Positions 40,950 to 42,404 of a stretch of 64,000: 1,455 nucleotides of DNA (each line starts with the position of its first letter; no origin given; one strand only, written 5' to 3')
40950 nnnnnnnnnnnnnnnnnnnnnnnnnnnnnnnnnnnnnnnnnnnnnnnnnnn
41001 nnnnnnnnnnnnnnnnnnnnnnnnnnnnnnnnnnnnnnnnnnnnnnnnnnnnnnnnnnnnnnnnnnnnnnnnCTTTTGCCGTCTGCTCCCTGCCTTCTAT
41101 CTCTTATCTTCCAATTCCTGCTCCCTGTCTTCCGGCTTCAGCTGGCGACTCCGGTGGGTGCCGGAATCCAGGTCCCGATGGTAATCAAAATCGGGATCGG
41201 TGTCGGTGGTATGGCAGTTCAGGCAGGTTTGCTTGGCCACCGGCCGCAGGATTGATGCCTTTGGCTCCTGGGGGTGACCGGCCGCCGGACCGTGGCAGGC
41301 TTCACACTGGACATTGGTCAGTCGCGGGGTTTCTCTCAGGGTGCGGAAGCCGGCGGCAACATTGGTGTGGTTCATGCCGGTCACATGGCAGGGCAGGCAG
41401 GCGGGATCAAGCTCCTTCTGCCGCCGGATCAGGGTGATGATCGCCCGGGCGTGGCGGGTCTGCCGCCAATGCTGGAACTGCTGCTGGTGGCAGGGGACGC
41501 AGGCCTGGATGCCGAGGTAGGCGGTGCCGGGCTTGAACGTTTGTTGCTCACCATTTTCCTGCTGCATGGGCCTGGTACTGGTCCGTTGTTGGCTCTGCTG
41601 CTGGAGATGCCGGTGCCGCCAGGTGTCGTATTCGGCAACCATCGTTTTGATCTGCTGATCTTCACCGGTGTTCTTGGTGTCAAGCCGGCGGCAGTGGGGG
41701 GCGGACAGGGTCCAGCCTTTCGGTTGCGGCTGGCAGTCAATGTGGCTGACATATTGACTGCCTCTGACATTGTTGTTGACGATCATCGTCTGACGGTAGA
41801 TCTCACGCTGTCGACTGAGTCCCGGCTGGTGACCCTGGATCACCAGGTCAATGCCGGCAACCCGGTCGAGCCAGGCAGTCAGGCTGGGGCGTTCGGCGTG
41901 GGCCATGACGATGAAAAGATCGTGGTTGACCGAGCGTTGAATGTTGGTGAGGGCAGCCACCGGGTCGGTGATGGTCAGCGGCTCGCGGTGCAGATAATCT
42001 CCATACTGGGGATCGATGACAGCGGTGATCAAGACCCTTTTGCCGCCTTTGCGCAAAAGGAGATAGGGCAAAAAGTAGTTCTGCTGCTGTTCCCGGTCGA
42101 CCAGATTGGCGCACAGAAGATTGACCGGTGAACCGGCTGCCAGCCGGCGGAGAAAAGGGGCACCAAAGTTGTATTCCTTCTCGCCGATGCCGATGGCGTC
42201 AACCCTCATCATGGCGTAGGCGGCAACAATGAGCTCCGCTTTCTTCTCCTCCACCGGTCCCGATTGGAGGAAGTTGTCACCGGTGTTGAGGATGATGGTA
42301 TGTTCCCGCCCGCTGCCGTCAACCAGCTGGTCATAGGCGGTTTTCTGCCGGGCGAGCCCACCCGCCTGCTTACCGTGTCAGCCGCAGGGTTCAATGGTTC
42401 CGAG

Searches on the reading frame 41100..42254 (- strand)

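Call 73: search_protein_families(library=pfam, proteins=[window:41100-42254:-], max_evalue=0.001)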
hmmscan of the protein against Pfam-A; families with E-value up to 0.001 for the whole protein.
window:41100-42254:- (385 aa): 3 families
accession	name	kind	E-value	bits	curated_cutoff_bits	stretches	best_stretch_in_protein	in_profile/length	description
PF13435.11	Cytochrome_C554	-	8e-14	52.8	20.8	1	251-322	1-84/84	Cytochrome c554 and c-prime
PF14522.11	Cytochrome_C7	-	2.5e-05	24.5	24.8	0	313-352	12-52/67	Cytochrome c7 and related cytochrome c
PF22113.1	Mtrc-MtrF_II-IV_dom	-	0.00052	20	30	0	197-324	40-166/176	Outer membrane cytochrome MtrC/MtrF-like, domains II/IV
